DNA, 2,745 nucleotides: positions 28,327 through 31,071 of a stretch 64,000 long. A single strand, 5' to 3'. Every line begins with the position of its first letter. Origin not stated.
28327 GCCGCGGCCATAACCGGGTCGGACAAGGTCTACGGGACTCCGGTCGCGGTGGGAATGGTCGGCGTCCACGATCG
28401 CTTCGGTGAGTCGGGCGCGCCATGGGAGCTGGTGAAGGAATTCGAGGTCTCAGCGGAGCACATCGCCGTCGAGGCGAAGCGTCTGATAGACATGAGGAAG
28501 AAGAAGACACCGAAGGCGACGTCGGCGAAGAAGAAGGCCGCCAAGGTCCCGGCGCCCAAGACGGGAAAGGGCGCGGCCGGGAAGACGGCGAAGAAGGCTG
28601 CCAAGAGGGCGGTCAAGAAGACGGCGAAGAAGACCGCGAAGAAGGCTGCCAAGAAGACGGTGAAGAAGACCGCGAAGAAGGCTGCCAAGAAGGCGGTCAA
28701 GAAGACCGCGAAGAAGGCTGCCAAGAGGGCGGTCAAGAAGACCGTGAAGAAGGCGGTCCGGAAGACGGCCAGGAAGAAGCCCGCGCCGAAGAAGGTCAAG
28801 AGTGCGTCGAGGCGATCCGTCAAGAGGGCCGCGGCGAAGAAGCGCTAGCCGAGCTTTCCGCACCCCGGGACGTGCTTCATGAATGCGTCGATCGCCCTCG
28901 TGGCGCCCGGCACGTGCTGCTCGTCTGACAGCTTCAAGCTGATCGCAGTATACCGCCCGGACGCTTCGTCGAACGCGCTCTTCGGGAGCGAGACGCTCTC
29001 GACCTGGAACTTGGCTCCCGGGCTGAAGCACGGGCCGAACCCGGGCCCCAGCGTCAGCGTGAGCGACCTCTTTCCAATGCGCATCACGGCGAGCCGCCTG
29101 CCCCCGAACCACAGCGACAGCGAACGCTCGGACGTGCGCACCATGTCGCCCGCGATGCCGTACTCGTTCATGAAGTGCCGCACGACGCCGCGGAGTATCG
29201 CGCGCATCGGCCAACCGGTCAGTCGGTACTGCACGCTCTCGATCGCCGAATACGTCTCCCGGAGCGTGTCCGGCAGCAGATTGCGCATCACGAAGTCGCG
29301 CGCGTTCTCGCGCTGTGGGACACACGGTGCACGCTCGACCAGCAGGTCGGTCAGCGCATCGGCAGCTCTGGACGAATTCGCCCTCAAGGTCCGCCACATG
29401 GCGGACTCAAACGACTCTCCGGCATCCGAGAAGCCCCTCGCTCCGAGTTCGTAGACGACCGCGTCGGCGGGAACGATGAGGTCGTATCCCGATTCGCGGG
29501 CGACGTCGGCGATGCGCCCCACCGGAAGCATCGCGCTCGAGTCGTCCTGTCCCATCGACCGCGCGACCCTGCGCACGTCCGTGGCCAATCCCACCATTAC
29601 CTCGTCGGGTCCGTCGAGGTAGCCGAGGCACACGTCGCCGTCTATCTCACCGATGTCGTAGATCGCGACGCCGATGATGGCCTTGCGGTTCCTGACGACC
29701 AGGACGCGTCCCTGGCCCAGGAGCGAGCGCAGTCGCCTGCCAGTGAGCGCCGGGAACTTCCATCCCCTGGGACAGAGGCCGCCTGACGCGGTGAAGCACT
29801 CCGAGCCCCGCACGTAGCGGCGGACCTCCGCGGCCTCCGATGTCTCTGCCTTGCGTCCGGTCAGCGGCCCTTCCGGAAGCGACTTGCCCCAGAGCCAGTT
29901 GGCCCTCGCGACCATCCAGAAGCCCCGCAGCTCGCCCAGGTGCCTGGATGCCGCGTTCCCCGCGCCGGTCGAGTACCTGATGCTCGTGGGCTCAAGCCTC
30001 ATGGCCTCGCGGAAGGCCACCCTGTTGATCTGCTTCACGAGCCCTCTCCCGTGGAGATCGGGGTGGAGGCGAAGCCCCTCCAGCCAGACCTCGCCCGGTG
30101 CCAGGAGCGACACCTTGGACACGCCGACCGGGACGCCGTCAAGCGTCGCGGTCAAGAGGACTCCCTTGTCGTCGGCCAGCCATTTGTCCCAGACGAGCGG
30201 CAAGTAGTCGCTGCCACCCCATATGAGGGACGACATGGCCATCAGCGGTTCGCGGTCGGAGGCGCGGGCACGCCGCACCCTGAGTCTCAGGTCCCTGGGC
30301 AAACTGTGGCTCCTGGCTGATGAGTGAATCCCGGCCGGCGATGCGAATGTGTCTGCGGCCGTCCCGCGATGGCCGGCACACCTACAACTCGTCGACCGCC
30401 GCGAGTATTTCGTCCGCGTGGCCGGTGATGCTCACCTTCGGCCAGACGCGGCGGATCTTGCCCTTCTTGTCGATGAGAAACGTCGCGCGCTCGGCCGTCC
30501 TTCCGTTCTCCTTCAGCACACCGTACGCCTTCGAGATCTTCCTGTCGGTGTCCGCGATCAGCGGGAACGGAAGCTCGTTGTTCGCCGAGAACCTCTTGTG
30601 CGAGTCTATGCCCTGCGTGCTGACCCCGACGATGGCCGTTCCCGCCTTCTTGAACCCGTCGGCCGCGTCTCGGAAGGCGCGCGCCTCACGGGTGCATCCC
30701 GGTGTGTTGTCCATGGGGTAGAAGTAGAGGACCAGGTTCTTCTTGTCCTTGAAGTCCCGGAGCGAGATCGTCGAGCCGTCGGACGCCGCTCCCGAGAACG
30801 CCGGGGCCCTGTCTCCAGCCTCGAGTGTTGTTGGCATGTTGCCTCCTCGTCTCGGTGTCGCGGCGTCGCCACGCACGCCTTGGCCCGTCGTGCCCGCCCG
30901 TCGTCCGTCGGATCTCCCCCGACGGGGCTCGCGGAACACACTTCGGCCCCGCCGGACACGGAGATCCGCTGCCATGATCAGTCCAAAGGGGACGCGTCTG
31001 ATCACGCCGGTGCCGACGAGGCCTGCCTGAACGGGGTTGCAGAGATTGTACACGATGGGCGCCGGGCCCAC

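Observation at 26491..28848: Transketolase fused to a histone H1 / AlgP / Hc1-like lysine-alanine repeat tail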

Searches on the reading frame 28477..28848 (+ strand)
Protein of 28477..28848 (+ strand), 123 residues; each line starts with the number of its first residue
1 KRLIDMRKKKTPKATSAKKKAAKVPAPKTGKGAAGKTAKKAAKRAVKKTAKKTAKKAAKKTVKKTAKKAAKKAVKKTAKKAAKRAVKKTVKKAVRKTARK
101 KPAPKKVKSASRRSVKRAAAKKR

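Call 5: search_protein_families(library=ncbifam, proteins=[window:28477-28848:+], max_evalue=0.01)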
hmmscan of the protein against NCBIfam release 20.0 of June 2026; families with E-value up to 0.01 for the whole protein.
window:28477-28848:+ (123 aa): 1 family
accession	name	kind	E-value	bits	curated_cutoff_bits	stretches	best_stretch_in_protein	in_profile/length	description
NF011889.0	PRK15362.1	equivalog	0.0015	17.3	540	1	15-100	276-360/476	type III secretion system translocon protein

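Call 16: search_protein_families(library=pfam, proteins=[window:28492-28845:+], max_evalue=1)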
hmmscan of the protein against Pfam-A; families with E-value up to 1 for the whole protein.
window:28492-28845:+ (118 aa): 2 families
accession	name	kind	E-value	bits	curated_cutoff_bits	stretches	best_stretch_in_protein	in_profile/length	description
PF04888.17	SseC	-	0.39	10.7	30.2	1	12-104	156-231/312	Secretion system effector C (SseC) like family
PF22178.3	Gp5_trimer_C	-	0.5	11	30.9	1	33-96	32-95/112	Bacteriophage T4 gp5 C-terminal trimerisation domain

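Call 17: find_homologous_proteins(query=window:28492-28845:+, max_evalue=0.001)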
Query window:28492-28845:+ (118 aa): 15 proteins with E <= 0.001 among 8000 candidates.
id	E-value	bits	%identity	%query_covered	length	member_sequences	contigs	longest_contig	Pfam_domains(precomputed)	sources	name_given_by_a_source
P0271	2.2e-7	49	-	-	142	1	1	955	-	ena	-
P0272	1.9e-6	46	-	-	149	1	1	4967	PF02201.24,PF26291.1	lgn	-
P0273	1.1e-5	44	-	-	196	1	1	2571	-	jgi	jgi:ABC-type transporter Mla subunit MlaD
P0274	1.9e-5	43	-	-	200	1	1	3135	-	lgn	-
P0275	2.4e-5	43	-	-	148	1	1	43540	-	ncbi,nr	ncbi:MAG: hypothetical protein P1V51_22540 [Deltaproteobacteria bacterium]|nr:hypothetical protein [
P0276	4.0e-5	42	-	-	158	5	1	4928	-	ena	-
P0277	4.4e-5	42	-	-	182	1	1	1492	PF13384.13,PF13518.13,PF02796.22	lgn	-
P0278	1.2e-4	40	-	-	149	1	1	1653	PF02201.24,PF26291.1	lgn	-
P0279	1.2e-4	40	-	-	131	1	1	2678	-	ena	-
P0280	1.5e-4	40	-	-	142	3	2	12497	-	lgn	-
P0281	1.7e-4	40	-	-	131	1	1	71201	-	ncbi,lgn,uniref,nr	ncbi:histone [Corynebacterium sp. HMSC29G08]|uniref:histone n=1 Tax=Corynebacterium sp. HMSC29G08 Ta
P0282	3.6e-4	39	-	-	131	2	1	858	-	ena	-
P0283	4.6e-4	39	-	-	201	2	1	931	-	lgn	-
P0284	5.4e-4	38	-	-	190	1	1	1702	-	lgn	-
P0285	7.6e-4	38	-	-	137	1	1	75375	PF02201.24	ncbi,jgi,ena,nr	ncbi:MAG TPA: SWIB/MDM2 domain-containing protein [Chryseosolibacter sp.]|nr:SWIB/MDM2 domain-contai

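Call 40: search_protein_families(library=ncbifam, max_evalue=1, proteins=[window:28492-28845:+])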
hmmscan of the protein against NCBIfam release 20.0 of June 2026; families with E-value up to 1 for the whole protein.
seq(118 aa): 1 family
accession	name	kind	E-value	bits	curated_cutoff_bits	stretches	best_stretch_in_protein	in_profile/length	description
NF011889.0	PRK15362.1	equivalog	0.0017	17.1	540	1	10-95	276-360/476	type III secretion system translocon protein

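Call 41: search_protein_families(library=pfam, max_evalue=1, proteins=[window:28492-28845:+])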
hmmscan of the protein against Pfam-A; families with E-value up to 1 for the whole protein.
seq(118 aa): 2 families
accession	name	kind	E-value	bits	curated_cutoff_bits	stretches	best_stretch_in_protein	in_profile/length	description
PF04888.17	SseC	-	0.39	10.7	30.2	1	12-104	156-231/312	Secretion system effector C (SseC) like family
PF22178.3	Gp5_trimer_C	-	0.5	11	30.9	1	33-96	32-95/112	Bacteriophage T4 gp5 C-terminal trimerisation domain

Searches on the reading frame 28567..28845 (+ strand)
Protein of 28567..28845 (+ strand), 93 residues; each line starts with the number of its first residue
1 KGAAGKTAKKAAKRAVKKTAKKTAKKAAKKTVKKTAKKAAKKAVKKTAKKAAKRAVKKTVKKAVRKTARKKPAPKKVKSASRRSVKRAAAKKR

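Call 36: find_related_loci(query=window:28567-28845:+, collection=metagenome_contigs, flank=3000)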
Query window:28567-28845:+ (93 aa) in metagenome_contigs; peptide patterns used: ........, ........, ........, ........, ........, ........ (x = any residue, [..] = any of these).
600 stretches matched a pattern (row limit reached: there are more); 2 encode a relative of the query (tblastn E <= 1e-3); 2 distinct loci.
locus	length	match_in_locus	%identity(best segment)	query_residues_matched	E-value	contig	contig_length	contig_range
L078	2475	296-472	49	9-85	2e-7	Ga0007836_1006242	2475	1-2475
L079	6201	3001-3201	49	6-70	3e-7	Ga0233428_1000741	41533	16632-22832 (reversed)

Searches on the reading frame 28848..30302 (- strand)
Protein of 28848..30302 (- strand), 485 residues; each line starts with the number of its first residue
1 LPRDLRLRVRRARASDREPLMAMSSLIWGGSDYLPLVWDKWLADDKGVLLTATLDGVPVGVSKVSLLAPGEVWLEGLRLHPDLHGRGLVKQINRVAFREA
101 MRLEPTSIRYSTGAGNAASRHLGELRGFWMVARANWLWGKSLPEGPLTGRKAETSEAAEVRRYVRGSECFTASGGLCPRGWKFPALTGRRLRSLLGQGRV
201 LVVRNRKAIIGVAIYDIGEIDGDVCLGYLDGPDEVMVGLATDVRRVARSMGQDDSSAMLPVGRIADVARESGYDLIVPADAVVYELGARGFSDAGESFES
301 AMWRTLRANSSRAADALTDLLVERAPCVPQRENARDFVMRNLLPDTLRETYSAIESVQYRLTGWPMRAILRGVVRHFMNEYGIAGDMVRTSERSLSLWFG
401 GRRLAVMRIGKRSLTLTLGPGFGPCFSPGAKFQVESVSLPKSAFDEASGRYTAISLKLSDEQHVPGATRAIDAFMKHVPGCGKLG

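Call 16: search_protein_families(library=pfam, proteins=[window:28848-30302:-], max_evalue=1)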
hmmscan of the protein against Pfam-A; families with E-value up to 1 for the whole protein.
window:28848-30302:- (485 aa): 2 families
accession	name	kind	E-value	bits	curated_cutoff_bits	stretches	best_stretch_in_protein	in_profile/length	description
PF00583.31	Acetyltransf_1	-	2.7e-05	24.9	20.7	1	31-128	17-116/116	Acetyltransferase (GNAT) family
PF13302.13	Acetyltransf_3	-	0.04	15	25.4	0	37-124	36-133/138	Acetyltransferase (GNAT) domain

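Call 46: find_homologous_proteins(query=window:28848-30302:-, max_evalue=0.00001)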
Query window:28848-30302:- (485 aa): 120 proteins with E <= 0.00001 among 8000 candidates.
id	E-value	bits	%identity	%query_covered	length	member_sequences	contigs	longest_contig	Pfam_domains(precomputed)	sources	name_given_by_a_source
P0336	0.0e+0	1093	100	100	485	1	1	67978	-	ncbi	-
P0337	1.2e-249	847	80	95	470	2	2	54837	-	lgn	-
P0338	5.3e-226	769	75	94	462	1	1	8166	PF00583.32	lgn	-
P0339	9.7e-212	722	67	98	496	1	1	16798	-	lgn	-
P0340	4.3e-209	713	67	98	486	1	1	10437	PF00583.32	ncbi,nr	ncbi:MAG: hypothetical protein GF400_07465 [Candidatus Eisenbacteria bacterium]|nr:hypothetical prot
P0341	1.6e-205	702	66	99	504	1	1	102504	-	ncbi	ncbi:MAG: GNAT family N-acetyltransferase [Candidatus Eisenbacteria bacterium]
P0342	2.2e-195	668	64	94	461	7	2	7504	-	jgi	-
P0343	1.3e-193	662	62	98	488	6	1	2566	PF00583.32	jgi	-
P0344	3.0e-181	622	58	97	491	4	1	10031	-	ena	-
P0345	7.4e-180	617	57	98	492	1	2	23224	PF00583.32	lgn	-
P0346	1.8e-178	612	58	96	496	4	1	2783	PF00583.32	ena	-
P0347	3.9e-177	608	58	98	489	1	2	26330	PF00583.32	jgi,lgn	jgi:hypothetical protein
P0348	3.2e-176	605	58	98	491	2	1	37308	-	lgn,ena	-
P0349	3.1e-172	592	58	97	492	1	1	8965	PF00583.32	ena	-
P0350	3.7e-172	592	57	97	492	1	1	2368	-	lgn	-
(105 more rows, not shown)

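Call 57: predict_structure(alignment_id=A2)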
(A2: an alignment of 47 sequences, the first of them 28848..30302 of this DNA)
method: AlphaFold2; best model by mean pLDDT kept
length: 485 residues; sequences in the alignment: 47
mean_pLDDT: 94.3   pTM: 0.86
mean pLDDT of the five models: 94.3, 93.8, 93.6, 92.3, 91.9
residues with pLDDT >= 90: 421; 70-90: 60; 50-70: 1; < 50: 3
segments of 3 or more residues with pLDDT < 50: none
pLDDT, mean of each block of 10 residues (from residue 1): 78 97 92 93 97 97 96 94 89 94 96 87 91 97 96 98 98 96 96 98 96 96 96 99 98 98 98 96 94 85 93 96 97 96 92 92 93 96 95 94 95 94 90 97 95 97 97 92 71
secondary structure, 60 per line:
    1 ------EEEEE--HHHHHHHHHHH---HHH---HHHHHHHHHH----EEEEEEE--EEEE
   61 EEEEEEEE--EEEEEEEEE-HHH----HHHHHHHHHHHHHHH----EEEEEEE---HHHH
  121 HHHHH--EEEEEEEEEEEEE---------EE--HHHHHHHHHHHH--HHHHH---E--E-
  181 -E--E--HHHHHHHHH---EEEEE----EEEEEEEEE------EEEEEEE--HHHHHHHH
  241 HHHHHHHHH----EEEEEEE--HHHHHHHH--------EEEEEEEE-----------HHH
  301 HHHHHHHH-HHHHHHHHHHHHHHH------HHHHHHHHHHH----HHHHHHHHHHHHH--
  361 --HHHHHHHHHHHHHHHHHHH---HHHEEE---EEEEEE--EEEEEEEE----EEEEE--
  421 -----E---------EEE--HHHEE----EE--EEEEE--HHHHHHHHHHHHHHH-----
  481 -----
elements in order: E7-11 H14-24 H34-43 E48-54 E57-68 E71-79 H88-102 E107-113 H117-125 E128-140 H154-165 H168-172 H188-196 E200-204 E209-217 E224-230 H233-249 E254-260 H263-270 E279-286 H298-308 H310-324 H331-341 H346-358 H363-381 E388-390 E394-399 E402-409 E414-418 E436-438 E454-458 H461-475

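Call 59: fold_search(model_id=the predicted structure, library=pdb)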
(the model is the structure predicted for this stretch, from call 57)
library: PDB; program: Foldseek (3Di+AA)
matches with E <= 10: 1246; with E <= 0.001: 713
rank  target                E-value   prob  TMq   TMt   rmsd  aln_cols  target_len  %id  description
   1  9en3                  1.4e-15  1.00  0.44  0.62   5.2       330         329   17  Crystal structure of Histidine acetyltransferase with L-histidine and S-ethyl-coenzyme A (released 2025-03-26)
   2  9emp                  2.1e-15  1.00  0.45  0.63   5.1       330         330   16  Crystal structure of Histidine acetyltransferase with N-myristoyl histidine and coenzyme A (released 2025-03-19)
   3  9emd                  1.9e-14  1.00  0.45  0.63   5.2       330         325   17  Crystal structure of Histidine acetyltransferase with L-histidine and coenzyme A disulfide (released 2025-03-19)
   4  3tt2                  7.4e-13  1.00  0.41  0.60   5.5       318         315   14  Crystal Structure of GCN5-related N-Acetyltransferase from Sphaerobacter thermophilus (released 2011-10-05)
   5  6wqb                  1.6e-12  1.00  0.38  0.58   6.5       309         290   12  Crystal structure of VipF from Legionella hackeliae in complex with acetyl-CoA (released 2021-11-10)
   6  7wx7                  2.8e-12  1.00  0.41  0.64   5.8       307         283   13  complex of a legionella acetyltransferase VipF and COA/ACO (released 2023-02-22)
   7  7q3a_A                4.8e-12  1.00  0.36  0.47   7.1       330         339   13  Crystal structure of MAB_4324 a tandem repeat GNAT from Mycobacterium abscessus (released 2022-05-04)
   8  6wqc                  6.1e-12  1.00  0.38  0.57   6.2       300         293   13  Crystal structure of VipF from Legionella hackeliae in complex with CoA (released 2021-11-10)
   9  7q3a_B                9.8e-12  1.00  0.37  0.48   6.8       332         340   13  Crystal structure of MAB_4324 a tandem repeat GNAT from Mycobacterium abscessus (released 2022-05-04)
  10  5kf1_A                1.2e-11  1.00  0.37  0.53   6.6       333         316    9  X-ray structure of a glucosamine N-Acetyltransferase from Clostridium acetobutylicum, apo form, pH 5 (released 2016-07-06)
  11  7wx5                  1.7e-11  1.00  0.41  0.62   5.6       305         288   11  a Legionella acetyltransferase effector VipF (released 2023-02-22)
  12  5kgh_B                2.4e-11  1.00  0.37  0.53   6.7       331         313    9  X-ray structure of a glucosamine N-Acetyltransferase from Clostridium acetobutylicum, mutant Y297F (released 2016-07-06)
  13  5kga_A                2.7e-11  1.00  0.38  0.53   6.6       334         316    8  X-ray structure of a glucosamine N-Acetyltransferase from Clostridium acetobutylicum, mutant D287N, in complex with N- (released 2016-07-06)
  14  5kgh_A                5.0e-11  1.00  0.38  0.53   6.7       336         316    9  X-ray structure of a glucosamine N-Acetyltransferase from Clostridium acetobutylicum, mutant Y297F (released 2016-07-06)
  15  4my3_A                5.0e-11  1.00  0.33  0.39   8.0       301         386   14  Crystal Structure of GCN5-related N-acetyltransferase from Kribbella flavida (released 2013-10-09)
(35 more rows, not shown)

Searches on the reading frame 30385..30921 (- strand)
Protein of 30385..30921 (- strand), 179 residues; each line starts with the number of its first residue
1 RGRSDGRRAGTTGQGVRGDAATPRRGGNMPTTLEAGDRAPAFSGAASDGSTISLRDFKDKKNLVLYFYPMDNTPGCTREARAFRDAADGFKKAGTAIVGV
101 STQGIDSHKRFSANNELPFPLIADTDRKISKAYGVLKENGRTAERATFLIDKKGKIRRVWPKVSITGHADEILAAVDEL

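Call 16: search_protein_families(library=pfam, proteins=[window:30385-30921:-], max_evalue=1)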
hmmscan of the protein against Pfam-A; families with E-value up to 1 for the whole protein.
window:30385-30921:- (179 aa): 4 families
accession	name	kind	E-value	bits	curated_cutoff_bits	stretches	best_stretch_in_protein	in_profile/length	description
PF00578.27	AhpC-TSA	-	3.3e-40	137.3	26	1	36-158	2-123/124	AhpC/TSA family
PF08534.16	Redoxin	-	2.2e-25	89.6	26.6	1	35-165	2-137/148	Redoxin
PF13911.12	AhpC-TSA_2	-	5e-05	24.1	27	1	86-144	5-63/114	AhpC/TSA antioxidant enzyme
PF05988.18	DUF899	-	0.014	15.4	27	1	48-144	55-156/224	Bacterial protein of unknown function (DUF899)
